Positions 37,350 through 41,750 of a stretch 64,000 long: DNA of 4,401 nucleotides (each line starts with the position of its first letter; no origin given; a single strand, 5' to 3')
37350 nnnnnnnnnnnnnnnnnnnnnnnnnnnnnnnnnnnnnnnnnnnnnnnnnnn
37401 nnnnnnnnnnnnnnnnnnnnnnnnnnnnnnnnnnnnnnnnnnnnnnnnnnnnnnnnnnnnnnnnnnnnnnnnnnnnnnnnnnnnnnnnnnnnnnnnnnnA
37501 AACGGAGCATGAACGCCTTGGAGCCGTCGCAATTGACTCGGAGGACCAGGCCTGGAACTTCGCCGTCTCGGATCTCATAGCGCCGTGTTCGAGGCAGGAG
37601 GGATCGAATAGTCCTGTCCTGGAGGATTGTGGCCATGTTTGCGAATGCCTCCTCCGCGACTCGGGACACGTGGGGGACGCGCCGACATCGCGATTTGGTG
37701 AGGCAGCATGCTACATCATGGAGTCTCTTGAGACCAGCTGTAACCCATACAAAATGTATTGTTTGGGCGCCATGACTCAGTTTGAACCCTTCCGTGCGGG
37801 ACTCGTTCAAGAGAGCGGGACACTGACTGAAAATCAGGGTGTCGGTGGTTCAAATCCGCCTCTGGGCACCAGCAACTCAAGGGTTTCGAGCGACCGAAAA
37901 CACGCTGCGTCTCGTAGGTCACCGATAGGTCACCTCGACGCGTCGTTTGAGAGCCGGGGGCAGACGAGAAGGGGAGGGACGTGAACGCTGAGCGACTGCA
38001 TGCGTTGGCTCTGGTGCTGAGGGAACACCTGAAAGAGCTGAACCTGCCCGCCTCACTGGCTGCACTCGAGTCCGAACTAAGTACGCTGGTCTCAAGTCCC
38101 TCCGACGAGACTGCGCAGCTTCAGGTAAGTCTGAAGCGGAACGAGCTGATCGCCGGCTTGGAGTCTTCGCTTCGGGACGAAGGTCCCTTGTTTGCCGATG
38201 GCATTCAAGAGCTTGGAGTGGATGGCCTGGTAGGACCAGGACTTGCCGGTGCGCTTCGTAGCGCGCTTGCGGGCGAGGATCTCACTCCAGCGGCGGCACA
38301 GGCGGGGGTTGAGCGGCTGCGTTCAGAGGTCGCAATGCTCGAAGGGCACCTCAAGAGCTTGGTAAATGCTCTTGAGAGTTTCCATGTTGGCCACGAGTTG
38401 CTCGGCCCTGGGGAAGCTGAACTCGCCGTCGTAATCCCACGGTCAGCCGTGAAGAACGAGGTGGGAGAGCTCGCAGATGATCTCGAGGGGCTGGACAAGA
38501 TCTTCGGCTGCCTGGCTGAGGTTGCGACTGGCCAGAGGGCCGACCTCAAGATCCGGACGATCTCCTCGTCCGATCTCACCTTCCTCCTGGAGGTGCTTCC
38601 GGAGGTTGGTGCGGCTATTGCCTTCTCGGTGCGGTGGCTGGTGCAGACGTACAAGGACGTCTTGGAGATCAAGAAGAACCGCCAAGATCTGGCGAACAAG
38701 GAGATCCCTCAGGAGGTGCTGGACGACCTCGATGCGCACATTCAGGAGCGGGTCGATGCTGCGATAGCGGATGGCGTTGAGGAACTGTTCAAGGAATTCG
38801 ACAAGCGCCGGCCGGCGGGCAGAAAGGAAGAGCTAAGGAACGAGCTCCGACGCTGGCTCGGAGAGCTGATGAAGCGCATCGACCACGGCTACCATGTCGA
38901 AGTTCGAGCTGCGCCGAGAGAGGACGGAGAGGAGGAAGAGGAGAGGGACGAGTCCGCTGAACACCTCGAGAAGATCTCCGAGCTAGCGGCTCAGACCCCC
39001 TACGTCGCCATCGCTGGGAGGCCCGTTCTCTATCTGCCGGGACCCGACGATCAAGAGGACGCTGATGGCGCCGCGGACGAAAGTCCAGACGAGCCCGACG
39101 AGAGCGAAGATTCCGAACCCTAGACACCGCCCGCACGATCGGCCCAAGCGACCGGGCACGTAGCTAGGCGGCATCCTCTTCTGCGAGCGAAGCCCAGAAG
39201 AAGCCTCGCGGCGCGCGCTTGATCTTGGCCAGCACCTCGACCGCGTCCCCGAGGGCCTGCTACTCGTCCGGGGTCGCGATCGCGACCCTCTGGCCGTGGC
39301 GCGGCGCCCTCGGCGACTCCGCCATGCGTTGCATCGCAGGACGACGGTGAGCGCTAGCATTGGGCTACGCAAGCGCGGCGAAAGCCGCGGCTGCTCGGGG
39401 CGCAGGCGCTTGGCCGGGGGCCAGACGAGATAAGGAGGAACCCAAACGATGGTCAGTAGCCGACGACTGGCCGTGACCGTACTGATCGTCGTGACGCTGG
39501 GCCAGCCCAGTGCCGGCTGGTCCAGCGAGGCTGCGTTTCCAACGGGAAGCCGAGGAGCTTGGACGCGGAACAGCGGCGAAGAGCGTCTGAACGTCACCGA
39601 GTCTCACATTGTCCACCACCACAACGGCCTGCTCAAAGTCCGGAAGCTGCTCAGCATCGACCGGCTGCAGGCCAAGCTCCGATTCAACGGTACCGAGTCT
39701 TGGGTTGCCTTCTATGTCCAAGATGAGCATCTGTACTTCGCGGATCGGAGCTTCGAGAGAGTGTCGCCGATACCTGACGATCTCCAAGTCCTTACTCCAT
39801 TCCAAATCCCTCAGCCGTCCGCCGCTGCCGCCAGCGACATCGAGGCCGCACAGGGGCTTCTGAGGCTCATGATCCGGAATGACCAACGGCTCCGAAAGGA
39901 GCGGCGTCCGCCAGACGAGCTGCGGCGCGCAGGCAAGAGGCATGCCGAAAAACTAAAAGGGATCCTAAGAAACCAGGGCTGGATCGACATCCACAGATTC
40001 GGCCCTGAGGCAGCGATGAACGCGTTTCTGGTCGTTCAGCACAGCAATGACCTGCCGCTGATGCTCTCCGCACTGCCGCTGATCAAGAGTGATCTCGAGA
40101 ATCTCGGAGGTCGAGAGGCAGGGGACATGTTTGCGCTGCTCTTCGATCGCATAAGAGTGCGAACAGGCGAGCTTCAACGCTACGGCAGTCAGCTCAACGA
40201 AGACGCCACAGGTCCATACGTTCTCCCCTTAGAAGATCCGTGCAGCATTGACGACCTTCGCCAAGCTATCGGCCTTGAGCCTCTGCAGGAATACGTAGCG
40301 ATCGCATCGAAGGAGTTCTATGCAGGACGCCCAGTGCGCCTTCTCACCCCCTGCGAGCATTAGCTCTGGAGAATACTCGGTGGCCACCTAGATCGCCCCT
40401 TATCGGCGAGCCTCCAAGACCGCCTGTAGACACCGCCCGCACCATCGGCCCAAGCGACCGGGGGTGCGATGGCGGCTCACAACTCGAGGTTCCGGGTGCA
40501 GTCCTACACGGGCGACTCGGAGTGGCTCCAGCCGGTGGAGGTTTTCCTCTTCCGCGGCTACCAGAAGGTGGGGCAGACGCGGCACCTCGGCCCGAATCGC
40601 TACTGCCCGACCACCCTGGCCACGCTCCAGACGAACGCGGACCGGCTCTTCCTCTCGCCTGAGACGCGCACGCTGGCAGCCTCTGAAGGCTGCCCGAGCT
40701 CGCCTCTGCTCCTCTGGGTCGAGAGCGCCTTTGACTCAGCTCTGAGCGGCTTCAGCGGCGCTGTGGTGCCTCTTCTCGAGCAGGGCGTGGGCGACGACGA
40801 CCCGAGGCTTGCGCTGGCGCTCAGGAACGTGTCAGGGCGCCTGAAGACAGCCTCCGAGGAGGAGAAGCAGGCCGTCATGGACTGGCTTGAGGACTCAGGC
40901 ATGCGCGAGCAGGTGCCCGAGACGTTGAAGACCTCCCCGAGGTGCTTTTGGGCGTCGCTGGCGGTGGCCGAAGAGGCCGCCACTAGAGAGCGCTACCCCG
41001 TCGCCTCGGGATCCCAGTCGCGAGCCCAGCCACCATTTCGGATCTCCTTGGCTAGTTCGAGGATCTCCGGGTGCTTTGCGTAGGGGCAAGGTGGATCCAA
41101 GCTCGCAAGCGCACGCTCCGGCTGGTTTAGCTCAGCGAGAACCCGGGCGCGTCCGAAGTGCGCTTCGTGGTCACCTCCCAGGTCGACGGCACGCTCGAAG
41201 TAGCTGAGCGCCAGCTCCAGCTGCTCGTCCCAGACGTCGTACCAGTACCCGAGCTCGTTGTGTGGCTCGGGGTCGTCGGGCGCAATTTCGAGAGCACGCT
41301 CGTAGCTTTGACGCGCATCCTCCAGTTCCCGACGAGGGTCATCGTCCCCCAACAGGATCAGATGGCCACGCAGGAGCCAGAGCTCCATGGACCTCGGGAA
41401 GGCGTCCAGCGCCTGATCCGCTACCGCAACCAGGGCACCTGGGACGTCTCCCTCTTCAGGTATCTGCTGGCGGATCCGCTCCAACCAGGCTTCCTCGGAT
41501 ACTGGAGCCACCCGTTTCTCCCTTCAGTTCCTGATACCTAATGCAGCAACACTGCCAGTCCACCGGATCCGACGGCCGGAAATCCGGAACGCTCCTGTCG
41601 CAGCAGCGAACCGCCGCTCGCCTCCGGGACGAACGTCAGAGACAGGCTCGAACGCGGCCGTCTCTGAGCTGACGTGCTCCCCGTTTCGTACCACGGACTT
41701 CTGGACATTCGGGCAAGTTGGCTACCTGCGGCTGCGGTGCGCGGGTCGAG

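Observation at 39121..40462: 36-bp near-perfect direct repeats (35/36) bracketing one cargo gene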

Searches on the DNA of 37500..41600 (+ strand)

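Call 26: search_rna_families(source=window, start=37500, end=41600, threshold=evalue, max_evalue=5, show_alignments=3)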
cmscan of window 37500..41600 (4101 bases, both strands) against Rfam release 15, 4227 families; matches with E-value up to 5: 2.
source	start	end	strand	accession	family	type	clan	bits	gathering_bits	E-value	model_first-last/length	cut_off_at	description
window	39240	39291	-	RF01763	Guanidine-III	Cis-reg; riboswitch;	-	17.1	36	2.6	1-67/67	no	Guanidine-III riboswitch aptamer (yKKC-III)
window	38879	39016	+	RF00461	IRES_VEGF_A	Cis-reg; IRES;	-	17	160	0.94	1-308/308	no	Vascular endothelial growth factor (VEGF) IRES A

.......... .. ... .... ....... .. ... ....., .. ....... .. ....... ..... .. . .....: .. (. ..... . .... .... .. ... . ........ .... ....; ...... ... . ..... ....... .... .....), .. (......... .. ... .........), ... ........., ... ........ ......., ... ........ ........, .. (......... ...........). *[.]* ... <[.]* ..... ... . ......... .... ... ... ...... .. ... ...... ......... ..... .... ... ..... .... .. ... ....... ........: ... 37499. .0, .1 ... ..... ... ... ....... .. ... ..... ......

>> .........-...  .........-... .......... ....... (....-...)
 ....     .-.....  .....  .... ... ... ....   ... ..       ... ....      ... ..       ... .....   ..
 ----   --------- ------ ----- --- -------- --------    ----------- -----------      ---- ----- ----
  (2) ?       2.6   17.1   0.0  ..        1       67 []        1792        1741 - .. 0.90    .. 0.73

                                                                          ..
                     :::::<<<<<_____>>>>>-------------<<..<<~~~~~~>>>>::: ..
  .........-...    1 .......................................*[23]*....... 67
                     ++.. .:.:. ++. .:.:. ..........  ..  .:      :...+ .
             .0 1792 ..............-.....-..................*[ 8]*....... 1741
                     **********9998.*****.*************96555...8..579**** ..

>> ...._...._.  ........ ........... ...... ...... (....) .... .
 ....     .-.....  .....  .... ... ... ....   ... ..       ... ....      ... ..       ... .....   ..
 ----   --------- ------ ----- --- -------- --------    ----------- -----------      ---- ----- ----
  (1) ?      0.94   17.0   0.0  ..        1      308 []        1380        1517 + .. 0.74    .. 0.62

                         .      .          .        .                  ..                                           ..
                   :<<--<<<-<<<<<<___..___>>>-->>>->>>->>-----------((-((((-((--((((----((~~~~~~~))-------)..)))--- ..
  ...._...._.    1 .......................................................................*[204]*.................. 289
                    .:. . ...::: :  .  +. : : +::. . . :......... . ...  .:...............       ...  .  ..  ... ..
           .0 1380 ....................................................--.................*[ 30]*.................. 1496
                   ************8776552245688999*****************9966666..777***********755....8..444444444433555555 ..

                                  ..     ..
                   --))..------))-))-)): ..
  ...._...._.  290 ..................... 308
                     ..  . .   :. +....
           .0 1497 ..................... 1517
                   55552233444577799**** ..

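Call 49: search_dna_similar(query=window:37800-41600:+, collection=plasmids, mode=distant, max_rows=10)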
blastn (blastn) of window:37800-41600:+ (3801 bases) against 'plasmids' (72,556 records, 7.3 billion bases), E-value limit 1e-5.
Records with a match: 33; places in all: 53; records where one place covers at least 80% of the query: 0.
Best place of each record, by identity: 90-95% 10; 80-90% 23.
By first word of the organism name: Clostridioides 16; Neorhizobium 5; Sinorhizobium 5; Paracoccus 4; Shinella 1; Fusobacterium 1; Acetoanaerobium 1.
By predicted mobility (MOB-suite, as given by PLSDB): non-mobilizable 28; conjugative 4; mobilizable 1.
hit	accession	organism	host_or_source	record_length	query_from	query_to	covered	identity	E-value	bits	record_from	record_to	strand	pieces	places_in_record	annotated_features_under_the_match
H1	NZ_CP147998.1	Neorhizobium sp. EC2-8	-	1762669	26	80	1%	89.1%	2e-9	73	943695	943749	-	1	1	record has no annotation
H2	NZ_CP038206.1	Paracoccus pantotrophus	single cell,soil associated with ...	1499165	26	81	1%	86.0%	1e-6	64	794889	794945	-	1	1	none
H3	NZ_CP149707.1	Clostridioides difficile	Dog,single cell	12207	26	76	1%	88.2%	3e-7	66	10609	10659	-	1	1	none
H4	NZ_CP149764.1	Clostridioides difficile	Homo sapiens,single cell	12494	26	76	1%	88.2%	3e-7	66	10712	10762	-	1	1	none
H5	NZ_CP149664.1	Clostridioides difficile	-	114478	26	76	1%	88.2%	3e-7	66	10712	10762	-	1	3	none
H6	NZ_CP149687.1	Clostridioides difficile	Dog,single cell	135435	26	76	1%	88.2%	3e-7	66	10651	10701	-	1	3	none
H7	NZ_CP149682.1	Clostridioides difficile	Dog,single cell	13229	26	76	1%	88.2%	3e-7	66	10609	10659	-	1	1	none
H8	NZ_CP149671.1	Clostridioides difficile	Dog,single cell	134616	26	76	1%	88.2%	3e-7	66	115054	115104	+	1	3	none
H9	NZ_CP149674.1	Clostridioides difficile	Dog,single cell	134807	26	76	1%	88.2%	3e-7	66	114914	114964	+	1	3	none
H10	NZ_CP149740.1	Clostridioides difficile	-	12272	26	76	1%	88.2%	3e-7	66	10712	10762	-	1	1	none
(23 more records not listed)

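Call 50: search_dna_similar(query=window:37800-41600:+, collection=phages, mode=distant, max_rows=10)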
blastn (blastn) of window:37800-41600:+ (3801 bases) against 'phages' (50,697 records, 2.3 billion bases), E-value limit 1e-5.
Records with a match: 2; places in all: 2; records where one place covers at least 80% of the query: 0.
Best place of each record, by identity: 80-90% 2.
By first word of the organism name: Rhodovulum 2.
By host as written in the record: Rhodovulum sp. P122A 2.
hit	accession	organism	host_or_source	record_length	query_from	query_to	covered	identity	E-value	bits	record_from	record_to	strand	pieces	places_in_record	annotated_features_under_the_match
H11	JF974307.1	Rhodovulum phage RS1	Rhodovulum sp. P122A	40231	25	72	1%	89.6%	4e-7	65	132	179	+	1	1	none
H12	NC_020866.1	Rhodovulum phage RS1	Rhodovulum sp. P122A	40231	25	72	1%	89.6%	4e-7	65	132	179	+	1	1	none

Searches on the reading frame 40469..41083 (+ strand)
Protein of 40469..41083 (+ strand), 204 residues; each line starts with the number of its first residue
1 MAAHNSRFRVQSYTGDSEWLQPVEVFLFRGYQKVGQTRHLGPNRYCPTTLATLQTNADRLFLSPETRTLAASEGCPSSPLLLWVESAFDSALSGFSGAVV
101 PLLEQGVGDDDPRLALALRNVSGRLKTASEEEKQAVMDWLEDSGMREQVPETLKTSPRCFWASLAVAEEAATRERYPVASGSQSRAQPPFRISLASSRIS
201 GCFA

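Call 12: search_protein_families(library=pfam, proteins=[window:40469-41083:+], max_evalue=0.01)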
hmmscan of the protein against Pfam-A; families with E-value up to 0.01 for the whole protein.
window:40469-41083:+ (204 aa): 0 families

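Call 29: find_homologous_proteins(query=window:40469-41083:+)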
Query window:40469-41083:+ (204 aa): 1 proteins with E <= 0.001 among 382 candidates.
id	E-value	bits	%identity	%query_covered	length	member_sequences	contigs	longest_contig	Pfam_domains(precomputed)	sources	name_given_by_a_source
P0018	6.1e-131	452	100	100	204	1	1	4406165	-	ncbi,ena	-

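Call 33: search_protein_families(library=pfam, proteins=[window:40469-41083:+], max_evalue=10)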
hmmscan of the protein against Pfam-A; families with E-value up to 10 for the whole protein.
window:40469-41083:+ (204 aa): 0 families

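Call 34: search_protein_families(library=ncbifam, proteins=[window:40469-41083:+], max_evalue=1)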
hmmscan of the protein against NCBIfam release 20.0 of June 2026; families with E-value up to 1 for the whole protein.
window:40469-41083:+ (204 aa): 0 families

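Call 76: search_protein_families(library=padloc, proteins=[window:40469-41083:+], max_evalue=0.001)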
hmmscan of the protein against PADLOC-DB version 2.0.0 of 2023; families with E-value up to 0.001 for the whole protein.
window:40469-41083:+ (204 aa): 0 families

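Call 86: search_protein_representatives(protein=window:40469-41083:+)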
Query: 204 residues. Proteins with E-value up to 0.001 (for the whole library): 4; up to 1e-10: 1; up to 1e-30: 1. The best 4 are listed.
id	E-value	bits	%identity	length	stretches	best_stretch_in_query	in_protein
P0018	2.0e-131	452.1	100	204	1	1-204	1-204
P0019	2.6e-07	47.1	36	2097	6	94-146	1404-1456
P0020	1.4e-05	41.5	31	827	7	82-128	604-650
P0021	1.7e-04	38.0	44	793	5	17-45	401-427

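Call 87: search_protein_families(library=pfam, proteins=[P0019, P0020, P0021], max_evalue=0.001)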
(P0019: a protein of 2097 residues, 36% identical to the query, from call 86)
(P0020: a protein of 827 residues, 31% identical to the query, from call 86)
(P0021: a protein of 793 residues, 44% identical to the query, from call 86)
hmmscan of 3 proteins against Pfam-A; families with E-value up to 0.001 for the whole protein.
P0019 (2097 aa): 8 families
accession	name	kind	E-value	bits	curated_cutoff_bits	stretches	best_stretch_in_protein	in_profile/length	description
PF00353.25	HemolysinCabind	-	7e-90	294.8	23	24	1512-1546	2-36/36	RTX calcium-binding nonapeptide repeat (4 copies)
PF06594.17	HCBP_related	-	7e-80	263.2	21.4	6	818-858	1-42/42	Haemolysin-type calcium binding protein related domain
PF22783.1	BapA_N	-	1.8e-14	53.9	27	0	812-850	42-80/123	BapA, prefix-like domain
PF01613.24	Flavin_Reduct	-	5.5e-09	36.8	27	0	1004-1061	37-93/153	Flavin reductase like domain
PF24745.1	DUF7693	-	4.2e-08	33.7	27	0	1857-1887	45-75/99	Domain of unknown function (DUF7693)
PF03678.21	Adeno_hexon_C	-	3.4e-05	23.9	27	0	1439-1501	51-102/241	Hexon, adenovirus major coat protein, C-terminal domain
PF07367.17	FB_lectin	-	7.9e-05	23.1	25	0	1033-1077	6-50/140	Fungal fruit body lectin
PF13806.12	Rieske_2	-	0.00023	21.5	27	0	1007-1038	18-49/104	Rieske-like [2Fe-2S] domain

P0020 (827 aa): 4 families
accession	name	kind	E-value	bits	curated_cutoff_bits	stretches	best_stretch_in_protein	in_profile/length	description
PF19407.5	DUF5979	-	3.7e-85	281.8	25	8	618-698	18-103/104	Domain of unknown function (DUF5979)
PF24547.1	DUF7601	-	2.1e-26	93.2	27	0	629-696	53-114/116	Domain of unknown function (DUF7601)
PF11339.14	DUF3141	-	2e-05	23.9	29.7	0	675-747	99-168/582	Protein of unknown function (DUF3141)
PF24041.1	DUF7350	-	0.00041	20.9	27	0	479-502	90-112/125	Domain of unknown function (DUF7350)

P0021 (793 aa): 2 families
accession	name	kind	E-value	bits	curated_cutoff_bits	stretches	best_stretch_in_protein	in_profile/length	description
PF19821.5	Phage_capsid_2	-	1.9e-05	24.5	25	0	516-541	182-207/293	Phage capsid protein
PF02866.23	Ldh_1_C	-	0.00044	20.7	22.6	0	435-473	130-168/174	lactate/malate dehydrogenase, alpha/beta C-terminal domain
